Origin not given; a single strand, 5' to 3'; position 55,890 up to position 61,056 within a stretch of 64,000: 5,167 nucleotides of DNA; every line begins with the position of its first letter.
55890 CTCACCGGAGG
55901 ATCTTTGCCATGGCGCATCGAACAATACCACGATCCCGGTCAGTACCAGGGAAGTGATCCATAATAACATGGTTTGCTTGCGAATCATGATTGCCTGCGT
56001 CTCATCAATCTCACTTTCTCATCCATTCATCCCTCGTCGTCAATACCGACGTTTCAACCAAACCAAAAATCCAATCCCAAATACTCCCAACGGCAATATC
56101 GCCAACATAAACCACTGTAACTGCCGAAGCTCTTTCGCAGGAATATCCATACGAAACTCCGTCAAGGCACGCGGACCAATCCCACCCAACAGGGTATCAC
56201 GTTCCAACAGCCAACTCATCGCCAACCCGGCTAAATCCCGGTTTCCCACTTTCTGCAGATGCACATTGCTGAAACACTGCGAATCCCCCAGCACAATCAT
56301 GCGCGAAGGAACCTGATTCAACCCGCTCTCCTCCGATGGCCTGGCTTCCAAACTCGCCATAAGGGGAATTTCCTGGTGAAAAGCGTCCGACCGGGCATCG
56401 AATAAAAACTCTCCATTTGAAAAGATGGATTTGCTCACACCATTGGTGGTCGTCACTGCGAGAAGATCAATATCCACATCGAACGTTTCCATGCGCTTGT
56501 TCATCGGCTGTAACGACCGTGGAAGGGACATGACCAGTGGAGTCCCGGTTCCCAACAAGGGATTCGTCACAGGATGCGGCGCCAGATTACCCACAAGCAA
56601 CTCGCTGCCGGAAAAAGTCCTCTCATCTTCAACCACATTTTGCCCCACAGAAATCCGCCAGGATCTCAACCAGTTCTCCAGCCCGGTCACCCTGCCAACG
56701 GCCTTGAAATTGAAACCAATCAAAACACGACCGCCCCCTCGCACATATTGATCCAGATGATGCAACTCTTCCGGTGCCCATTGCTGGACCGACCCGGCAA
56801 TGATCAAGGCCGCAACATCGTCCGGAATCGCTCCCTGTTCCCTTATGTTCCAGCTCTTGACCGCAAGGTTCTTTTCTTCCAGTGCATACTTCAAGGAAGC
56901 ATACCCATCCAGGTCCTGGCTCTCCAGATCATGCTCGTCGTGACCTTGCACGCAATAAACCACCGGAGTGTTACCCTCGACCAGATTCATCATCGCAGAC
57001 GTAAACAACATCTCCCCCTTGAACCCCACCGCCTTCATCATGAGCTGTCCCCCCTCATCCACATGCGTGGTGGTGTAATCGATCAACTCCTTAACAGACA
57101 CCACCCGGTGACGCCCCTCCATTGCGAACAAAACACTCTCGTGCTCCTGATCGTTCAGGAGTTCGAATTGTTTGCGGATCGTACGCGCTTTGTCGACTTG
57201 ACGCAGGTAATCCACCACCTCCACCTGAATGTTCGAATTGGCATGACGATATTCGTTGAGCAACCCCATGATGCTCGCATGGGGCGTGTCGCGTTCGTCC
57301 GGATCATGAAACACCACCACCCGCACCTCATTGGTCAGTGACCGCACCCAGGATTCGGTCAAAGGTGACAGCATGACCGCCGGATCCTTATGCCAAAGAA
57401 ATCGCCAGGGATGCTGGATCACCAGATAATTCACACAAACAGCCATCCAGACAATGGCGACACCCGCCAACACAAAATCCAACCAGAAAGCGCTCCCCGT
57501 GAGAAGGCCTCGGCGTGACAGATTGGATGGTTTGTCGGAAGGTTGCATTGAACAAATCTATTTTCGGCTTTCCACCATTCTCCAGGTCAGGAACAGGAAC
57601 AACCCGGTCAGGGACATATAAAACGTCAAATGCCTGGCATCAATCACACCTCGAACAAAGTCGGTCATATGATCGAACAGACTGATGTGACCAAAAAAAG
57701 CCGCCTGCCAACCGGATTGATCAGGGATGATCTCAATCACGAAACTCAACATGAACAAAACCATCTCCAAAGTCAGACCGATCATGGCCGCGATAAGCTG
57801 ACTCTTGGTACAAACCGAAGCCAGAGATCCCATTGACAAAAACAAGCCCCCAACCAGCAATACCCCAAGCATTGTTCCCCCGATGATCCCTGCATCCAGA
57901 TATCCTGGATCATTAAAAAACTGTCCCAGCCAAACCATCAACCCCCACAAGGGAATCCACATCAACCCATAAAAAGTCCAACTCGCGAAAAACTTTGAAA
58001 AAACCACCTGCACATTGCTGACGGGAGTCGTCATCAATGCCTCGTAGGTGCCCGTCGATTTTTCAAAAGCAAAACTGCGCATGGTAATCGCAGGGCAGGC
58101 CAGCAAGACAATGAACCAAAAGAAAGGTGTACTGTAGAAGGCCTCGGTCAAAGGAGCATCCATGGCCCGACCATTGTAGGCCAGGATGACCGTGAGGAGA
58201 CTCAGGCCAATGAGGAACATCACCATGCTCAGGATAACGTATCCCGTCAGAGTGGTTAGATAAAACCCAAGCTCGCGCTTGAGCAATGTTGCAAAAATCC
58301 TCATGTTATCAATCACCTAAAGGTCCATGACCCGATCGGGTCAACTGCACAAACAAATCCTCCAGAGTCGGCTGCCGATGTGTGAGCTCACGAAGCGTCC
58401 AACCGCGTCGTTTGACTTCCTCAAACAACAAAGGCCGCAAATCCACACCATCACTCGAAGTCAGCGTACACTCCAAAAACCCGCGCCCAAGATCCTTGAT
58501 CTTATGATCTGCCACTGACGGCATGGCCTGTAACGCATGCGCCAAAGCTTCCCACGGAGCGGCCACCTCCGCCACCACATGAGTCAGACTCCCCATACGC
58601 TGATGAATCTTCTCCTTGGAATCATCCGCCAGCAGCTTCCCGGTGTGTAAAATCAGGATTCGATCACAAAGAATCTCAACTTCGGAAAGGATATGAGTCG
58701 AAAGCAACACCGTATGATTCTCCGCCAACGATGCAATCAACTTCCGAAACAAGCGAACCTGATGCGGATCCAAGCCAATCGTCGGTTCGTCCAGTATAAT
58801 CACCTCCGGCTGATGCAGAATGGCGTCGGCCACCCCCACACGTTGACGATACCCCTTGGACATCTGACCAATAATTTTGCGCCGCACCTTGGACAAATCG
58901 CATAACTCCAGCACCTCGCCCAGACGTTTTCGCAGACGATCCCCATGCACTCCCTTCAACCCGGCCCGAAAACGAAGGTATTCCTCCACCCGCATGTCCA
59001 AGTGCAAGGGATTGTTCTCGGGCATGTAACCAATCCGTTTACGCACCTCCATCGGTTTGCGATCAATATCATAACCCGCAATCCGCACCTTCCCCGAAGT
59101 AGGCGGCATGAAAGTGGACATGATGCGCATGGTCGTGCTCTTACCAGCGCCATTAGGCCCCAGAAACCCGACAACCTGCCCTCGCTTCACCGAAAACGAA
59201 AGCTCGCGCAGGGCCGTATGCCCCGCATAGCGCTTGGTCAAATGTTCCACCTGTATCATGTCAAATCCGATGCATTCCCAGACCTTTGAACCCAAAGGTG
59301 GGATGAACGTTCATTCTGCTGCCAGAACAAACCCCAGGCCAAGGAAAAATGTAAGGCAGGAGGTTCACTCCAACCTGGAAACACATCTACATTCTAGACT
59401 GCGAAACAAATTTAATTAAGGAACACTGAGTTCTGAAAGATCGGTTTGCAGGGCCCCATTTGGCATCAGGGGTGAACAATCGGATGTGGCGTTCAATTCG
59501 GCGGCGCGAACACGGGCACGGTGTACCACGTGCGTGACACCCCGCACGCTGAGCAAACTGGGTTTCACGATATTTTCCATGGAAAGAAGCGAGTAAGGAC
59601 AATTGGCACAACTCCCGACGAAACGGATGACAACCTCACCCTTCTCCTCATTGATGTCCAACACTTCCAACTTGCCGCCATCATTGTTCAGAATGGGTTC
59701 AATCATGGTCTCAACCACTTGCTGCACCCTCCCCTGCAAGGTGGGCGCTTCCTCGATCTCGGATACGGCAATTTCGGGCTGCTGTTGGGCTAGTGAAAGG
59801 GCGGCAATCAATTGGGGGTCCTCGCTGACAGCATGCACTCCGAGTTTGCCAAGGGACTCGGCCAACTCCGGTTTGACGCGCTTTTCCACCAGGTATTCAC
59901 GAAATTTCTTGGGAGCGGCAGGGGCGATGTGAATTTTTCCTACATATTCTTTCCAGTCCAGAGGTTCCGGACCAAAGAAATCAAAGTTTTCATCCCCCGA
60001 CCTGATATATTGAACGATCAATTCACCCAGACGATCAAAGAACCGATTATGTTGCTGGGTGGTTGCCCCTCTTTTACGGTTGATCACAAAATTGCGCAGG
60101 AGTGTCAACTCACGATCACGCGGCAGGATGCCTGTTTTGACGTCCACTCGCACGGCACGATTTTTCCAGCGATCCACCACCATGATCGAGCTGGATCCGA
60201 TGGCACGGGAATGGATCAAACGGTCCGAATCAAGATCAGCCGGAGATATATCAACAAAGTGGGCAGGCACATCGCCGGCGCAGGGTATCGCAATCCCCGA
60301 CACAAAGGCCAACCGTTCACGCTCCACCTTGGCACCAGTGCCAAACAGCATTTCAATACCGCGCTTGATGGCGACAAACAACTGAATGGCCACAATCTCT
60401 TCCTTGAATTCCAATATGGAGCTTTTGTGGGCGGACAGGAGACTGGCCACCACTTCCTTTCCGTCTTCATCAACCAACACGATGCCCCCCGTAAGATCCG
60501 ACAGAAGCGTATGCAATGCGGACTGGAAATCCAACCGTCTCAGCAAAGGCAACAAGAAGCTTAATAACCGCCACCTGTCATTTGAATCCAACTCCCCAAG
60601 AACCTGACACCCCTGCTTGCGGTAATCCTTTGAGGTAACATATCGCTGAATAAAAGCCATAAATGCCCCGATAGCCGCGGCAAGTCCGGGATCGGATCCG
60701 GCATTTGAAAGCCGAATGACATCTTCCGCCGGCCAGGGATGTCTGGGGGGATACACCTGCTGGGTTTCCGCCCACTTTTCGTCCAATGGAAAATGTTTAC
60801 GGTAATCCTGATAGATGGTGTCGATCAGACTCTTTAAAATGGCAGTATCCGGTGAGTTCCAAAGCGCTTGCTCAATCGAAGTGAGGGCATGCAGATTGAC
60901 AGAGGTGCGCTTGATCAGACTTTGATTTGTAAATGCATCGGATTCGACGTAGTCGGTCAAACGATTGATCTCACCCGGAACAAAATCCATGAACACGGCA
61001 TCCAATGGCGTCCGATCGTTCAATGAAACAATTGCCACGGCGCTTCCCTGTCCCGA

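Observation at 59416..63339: Nitrate-reductase-like molybdoenzyme with an unknown ~370-aa domain and a NifU/NfuA CxxC domain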

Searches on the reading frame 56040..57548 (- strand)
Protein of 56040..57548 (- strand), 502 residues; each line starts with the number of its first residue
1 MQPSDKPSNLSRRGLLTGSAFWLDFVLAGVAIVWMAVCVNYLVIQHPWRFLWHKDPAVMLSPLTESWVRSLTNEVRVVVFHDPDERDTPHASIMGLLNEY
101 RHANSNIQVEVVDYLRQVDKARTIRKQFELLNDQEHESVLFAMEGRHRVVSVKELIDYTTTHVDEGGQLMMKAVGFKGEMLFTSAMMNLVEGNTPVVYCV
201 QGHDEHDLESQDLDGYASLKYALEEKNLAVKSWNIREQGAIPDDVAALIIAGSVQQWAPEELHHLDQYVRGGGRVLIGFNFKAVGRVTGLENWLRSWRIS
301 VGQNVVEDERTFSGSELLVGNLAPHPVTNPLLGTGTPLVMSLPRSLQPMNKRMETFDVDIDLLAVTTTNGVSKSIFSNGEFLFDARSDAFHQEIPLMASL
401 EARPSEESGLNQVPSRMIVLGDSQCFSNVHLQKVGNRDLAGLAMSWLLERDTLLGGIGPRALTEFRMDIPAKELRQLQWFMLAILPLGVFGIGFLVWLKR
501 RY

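Call 81: search_protein_families(library=pfam, proteins=[window:56040-57548:-], max_evalue=0.0001)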
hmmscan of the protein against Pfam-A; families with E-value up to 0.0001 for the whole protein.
window:56040-57548:- (502 aa): 4 families
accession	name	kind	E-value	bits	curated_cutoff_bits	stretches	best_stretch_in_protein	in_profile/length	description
PF09822.16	ABC_transp_aux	-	1e-12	48.3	34.7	1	195-430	2-263/288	ABC-type uncharacterized transport system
PF14258.12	DUF4350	-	1.1e-06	29.5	30.4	0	212-440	5-177/181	Domain of unknown function (DUF4350)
PF23357.1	DUF7088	-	2.1e-05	25.1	27.8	1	60-128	7-78/105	Domain of unknown function (DUF7088)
PF23355.1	IFT52_GIFT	-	7.6e-05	22.3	27.2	0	244-279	45-80/246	IFT52 GIFT domain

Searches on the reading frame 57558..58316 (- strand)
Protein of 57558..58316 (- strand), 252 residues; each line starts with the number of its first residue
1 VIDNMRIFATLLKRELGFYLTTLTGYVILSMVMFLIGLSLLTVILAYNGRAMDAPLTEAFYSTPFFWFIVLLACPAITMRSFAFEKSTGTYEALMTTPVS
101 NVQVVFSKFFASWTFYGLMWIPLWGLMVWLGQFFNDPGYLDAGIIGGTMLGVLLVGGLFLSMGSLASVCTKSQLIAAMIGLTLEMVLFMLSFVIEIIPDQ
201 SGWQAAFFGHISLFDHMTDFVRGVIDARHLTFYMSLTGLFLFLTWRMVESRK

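Call 81: search_protein_families(library=pfam, proteins=[window:57558-58316:-], max_evalue=0.0001)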
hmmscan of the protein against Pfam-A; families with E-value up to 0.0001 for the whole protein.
window:57558-58316:- (252 aa): 3 families
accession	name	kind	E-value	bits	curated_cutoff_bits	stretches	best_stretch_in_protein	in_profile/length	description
PF12698.13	ABC2_membrane_3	-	9.5e-12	45.1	31.6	1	60-242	163-342/347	ABC-2 family transporter protein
PF12679.13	ABC2_membrane_2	-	1.9e-06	27.8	27.2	1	61-198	70-203/283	ABC-2 family transporter protein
PF12730.13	ABC2_membrane_4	-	1.6e-05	25.4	27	1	31-186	17-174/179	ABC-2 family transporter protein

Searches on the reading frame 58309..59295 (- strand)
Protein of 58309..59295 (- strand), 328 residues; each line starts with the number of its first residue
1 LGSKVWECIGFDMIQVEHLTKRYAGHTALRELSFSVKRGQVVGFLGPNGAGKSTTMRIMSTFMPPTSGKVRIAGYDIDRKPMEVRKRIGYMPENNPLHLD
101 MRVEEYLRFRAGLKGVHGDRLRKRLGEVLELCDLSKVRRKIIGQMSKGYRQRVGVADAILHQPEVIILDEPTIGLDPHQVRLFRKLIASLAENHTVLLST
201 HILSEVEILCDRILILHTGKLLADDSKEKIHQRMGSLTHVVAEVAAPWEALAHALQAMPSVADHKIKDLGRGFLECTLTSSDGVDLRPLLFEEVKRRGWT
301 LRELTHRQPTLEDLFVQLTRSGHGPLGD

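Call 81: search_protein_families(library=pfam, proteins=[window:58309-59295:-], max_evalue=0.0001)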
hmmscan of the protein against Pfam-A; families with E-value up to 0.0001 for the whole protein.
window:58309-59295:- (328 aa): 2 families
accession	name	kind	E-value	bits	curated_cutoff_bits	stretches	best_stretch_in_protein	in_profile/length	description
PF00005.33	ABC_tran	-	1.7e-30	106.8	25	1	29-172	1-136/137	ABC transporter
PF13304.12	AAA_21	-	2.6e-12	47.8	27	1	144-204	237-301/304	AAA domain, putative AbiEii toxin, Type IV TA system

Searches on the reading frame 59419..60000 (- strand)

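Call 17: search_protein_families(library=pfam, proteins=[window:59419-60000:-], max_evalue=10)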
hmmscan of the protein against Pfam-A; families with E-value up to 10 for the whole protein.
window:59419-60000:- (194 aa): 1 family
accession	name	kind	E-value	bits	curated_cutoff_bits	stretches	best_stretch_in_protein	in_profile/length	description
PF01106.22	NifU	-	3.3e-13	50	27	1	92-150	1-57/67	NifU-like domain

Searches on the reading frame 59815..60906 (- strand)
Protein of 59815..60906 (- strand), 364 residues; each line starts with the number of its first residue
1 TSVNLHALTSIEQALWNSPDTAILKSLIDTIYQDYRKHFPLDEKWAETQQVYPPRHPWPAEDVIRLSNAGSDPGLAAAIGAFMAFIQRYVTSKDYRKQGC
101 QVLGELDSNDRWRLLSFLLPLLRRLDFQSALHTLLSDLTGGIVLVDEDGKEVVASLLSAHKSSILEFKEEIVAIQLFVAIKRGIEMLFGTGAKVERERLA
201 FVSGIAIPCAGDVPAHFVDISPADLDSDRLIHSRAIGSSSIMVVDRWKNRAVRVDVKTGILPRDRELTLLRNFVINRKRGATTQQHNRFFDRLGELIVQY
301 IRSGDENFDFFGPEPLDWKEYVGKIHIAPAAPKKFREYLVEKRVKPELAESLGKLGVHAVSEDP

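Call 17: search_protein_families(library=pfam, proteins=[window:59815-60906:-], max_evalue=10)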
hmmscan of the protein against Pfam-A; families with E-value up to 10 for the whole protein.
window:59815-60906:- (364 aa): 1 family
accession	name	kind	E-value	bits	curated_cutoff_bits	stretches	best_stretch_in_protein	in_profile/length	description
PF10018.14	Med4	-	0.096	12.8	26.9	1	43-67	113-137/190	Vitamin-D-receptor interacting Mediator subunit 4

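Call 20: search_solved_structures(query=A2, max_evalue=10)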
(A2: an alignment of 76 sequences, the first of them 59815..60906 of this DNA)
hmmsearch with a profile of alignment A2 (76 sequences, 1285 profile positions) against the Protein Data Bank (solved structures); distinct sequences matched with E-value up to 10: 92 (the best 60 are shown).
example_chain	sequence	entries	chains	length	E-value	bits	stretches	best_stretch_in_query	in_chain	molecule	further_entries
2jim_A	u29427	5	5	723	3.9e-43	150.4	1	52-552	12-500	PERIPLASMIC NITRATE REDUCTASE | PROTEIN (PERIPLASMIC NITRATE REDUCTASE)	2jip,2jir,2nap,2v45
2jio_A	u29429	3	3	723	4.7e-43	150.2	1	52-552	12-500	PERIPLASMIC NITRATE REDUCTASE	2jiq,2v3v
9wxb_B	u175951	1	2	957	1.3e-41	145.4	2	51-554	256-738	Formate dehydrogenase alpha subunit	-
6tg9_A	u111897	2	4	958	1.3e-39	138.8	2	51-556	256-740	Formate dehydrogenase subunit alpha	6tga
8rqz_C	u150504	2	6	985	2.4e-38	134.6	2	36-557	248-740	Probable oxidoreductase YjgC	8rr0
9gzq_A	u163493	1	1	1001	2.6e-38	134.5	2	36-557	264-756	Probable oxidoreductase YjgC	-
2nya_A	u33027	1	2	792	2.9e-36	127.7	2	101-551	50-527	Periplasmic nitrate reductase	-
3ml1_A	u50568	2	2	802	3.1e-35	124.2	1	45-554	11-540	Periplasmic nitrate reductase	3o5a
7vw6_A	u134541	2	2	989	1.2e-34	122.3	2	50-555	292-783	Formate dehydrogenase | Tungsten-containing formate dehydrogenase alpha subunit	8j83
7e5z_A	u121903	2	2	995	1.2e-34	122.2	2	50-555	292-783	Formate dehydrogenase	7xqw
7bkb_D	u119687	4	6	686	1.3e-34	122.2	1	44-558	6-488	Formate dehydrogenase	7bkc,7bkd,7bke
1ogy_A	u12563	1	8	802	2e-31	111.6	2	52-547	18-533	PERIPLASMIC NITRATE REDUCTASE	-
9t1s_L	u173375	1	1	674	3e-29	104.4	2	51-566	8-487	formate dehydrogenase (coenzyme F420)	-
7qv7_S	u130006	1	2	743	5e-29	103.7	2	52-556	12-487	Hydrogen dependent carbon dioxide reductase subunit FdhF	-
1aa6_A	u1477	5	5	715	1.3e-28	102.3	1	50-568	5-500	FORMATE DEHYDROGENASE H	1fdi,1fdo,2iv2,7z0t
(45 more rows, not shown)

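Call 27: predict_structure(alignment_id=A2)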
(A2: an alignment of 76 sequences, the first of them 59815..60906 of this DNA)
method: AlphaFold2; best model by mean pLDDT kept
length: 364 residues; sequences in the alignment: 76
mean_pLDDT: 91.6   pTM: 0.90
mean pLDDT of the five models: 91.6, 91.5, 90.8, 90.7, 89.4
residues with pLDDT >= 90: 268; 70-90: 81; 50-70: 15; < 50: 0
segments of 3 or more residues with pLDDT < 50: none
pLDDT, mean of each block of 10 residues (from residue 1): 81 97 98 96 91 81 72 88 97 97 96 97 92 95 96 94 72 93 98 96 90 93 81 94 98 93 85 86 90 92 95 98 94 95 97 95 80
secondary structure, 60 per line:
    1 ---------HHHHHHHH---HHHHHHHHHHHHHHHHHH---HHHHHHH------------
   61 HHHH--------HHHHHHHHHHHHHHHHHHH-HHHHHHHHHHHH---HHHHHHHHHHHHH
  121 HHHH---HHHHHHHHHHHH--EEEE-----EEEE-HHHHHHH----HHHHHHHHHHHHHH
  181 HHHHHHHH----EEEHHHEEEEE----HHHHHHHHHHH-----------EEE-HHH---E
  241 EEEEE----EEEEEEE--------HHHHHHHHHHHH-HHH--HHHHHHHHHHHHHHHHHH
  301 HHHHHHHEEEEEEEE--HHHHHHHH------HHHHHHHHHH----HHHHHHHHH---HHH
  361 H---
elements in order: H10-17 H21-38 H42-48 H61-64 H73-91 H93-104 H108-124 H128-139 E142-145 E151-154 H156-162 H167-188 E193-195 E199-203 H208-218 E230-232 E240-245 E250-256 H265-276 H283-307 E308-315 H318-325 H332-341 H346-354 H358-361

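Call 29: fold_search(model_id=the predicted structure, library=pdb)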
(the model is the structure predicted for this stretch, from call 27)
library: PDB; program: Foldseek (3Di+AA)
matches with E <= 10: 54; with E <= 0.001: 0
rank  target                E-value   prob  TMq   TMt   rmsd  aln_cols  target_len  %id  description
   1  3d00                  4.0e-02  0.99  0.22  0.39   5.9       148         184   15  Crystal structure of a tungsten formylmethanofuran dehydrogenase subunit e (fmde)-like protein (syn_00638) from syntroph (released 2008-05-20)
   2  4a0c_C                2.8e+00  0.04  0.13  0.08  16.9       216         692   13  Structure of the CAND1-CUL4B-RBX1 complex (released 2011-11-30)
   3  7ajl_AAA              2.8e+00  0.03  0.14  0.17  21.9       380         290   12  Cyrstal structure of CYRI-B/Fam49B (released 2020-11-18)
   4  5a7d_B                3.2e+00  0.02  0.12  0.13  21.2       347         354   14  Tetrameric assembly of LGN with Inscuteable (released 2016-08-03)
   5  4apf_B                3.5e+00  0.03  0.10  0.11  18.0       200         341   12  Crystal structure of the human KLHL11-Cul3 complex at 3.1A resolution (released 2012-05-09)
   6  8e12_B                3.9e+00  0.03  0.10  0.16  17.2       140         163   14  Homotrimeric variant of tcTRP9, BGL14 (released 2023-04-12)
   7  5b56_A                4.7e+00  0.03  0.11  0.10  12.5       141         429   13  Crystal structure of HIV-1 VPR C-Terminal domain and DIBB-M-Importin-Alpha2 complex (released 2016-06-01)
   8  4a1s_A                4.7e+00  0.01  0.12  0.12  21.5       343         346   13  Crystallographic structure of the Pins:Insc complex (released 2012-03-28)
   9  6yxx_EN               4.7e+00  0.01  0.13  0.10  19.9       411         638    9  State A of the Trypanosoma brucei mitoribosomal large subunit assembly intermediate (released 2020-10-14)
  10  7ajl_BBB              4.9e+00  0.02  0.14  0.17  21.4       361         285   12  Cyrstal structure of CYRI-B/Fam49B (released 2020-11-18)
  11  9qpq_M                5.1e+00  0.07  0.13  0.25  10.5       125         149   15  The structure of the COPI leaf bound to GOLPH3 (released 2025-10-22)
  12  5onb_E                5.4e+00  0.02  0.10  0.12  16.6       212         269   12  Drosophila Bag-of-marbles CBM peptide bound to human CAF40 (released 2017-12-27)
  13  7zbw_D                5.4e+00  0.01  0.14  0.08  19.0       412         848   10  CAND1-SCF-SKP2 CAND1 rolling-2 SCF engaged (released 2023-04-19)
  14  9gm9_A                5.4e+00  0.01  0.09  0.05  43.8       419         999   12  MukBEF in a DNA capture state (released 2025-03-26)
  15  3bwt                  5.9e+00  0.02  0.14  0.15  16.3       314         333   13  Crystal structure of the RNA binding domain of Puf4 from Saccharomyces cerevisiae (released 2008-03-11)
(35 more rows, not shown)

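Call 48: search_solved_structures(query=A4, max_evalue=10, show_alignments=3)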
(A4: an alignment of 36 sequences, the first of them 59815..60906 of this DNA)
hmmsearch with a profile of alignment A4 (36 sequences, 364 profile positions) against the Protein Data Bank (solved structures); distinct sequences matched with E-value up to 10: 0.

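Call 49: search_protein_families(library=pfam, alignment_id=A4, max_evalue=10)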
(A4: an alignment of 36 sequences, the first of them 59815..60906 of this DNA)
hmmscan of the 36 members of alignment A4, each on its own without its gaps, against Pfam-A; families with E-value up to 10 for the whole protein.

A. member 1, window:59815-60906:- (364 aa): 1 family
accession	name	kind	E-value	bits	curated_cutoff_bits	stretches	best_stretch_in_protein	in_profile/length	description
PF10018.14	Med4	-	0.096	12.8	26.9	1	43-67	113-137/190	Vitamin-D-receptor interacting Mediator subunit 4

B. families by the number of members that match (of 36 scanned): 6 families
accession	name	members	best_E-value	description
PF02663.19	FmdE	29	0.0013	FmdE, Molybdenum formylmethanofuran dehydrogenase operon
PF23432.1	DUF7118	1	0.04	Domain of unknown function (DUF7118)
PF09480.15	PrgH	1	0.055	Type III secretion system protein PrgH-EprH (PrgH)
PF10018.14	Med4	1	0.096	Vitamin-D-receptor interacting Mediator subunit 4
PF21581.3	SCD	1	0.11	Stromalin conservative domain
PF13693.12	HTH_35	1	0.35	Winged helix-turn-helix DNA-binding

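Call 56: search_protein_representatives(alignment_id=A4)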
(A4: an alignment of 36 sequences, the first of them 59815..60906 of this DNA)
Query: 36 sequences, 364 profile positions. Proteins with E-value up to 0.001 (for the whole library): 25; up to 1e-10: 19; up to 1e-30: 16. The best 25 are listed.
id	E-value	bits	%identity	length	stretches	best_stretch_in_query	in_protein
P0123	1.2e-161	554.0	-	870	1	1-364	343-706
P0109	3.9e-142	489.8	-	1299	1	1-363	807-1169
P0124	1.6e-138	477.9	-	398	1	9-356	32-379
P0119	1.5e-121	422.0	-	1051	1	74-364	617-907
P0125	1.7e-119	415.3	-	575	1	1-268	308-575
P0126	2.6e-108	378.5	-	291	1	82-331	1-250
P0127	6.1e-108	377.3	-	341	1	131-364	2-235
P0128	5.0e-65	236.1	-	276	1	213-363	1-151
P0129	5.5e-63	229.4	-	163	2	249-326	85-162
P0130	8.3e-59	215.6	-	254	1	229-364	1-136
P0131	1.6e-57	211.4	-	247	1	1-171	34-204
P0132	6.2e-51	189.7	-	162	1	79-223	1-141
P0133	5.0e-49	183.4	-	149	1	171-278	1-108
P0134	2.7e-45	171.2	-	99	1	173-270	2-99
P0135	1.1e-39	152.7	-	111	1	119-222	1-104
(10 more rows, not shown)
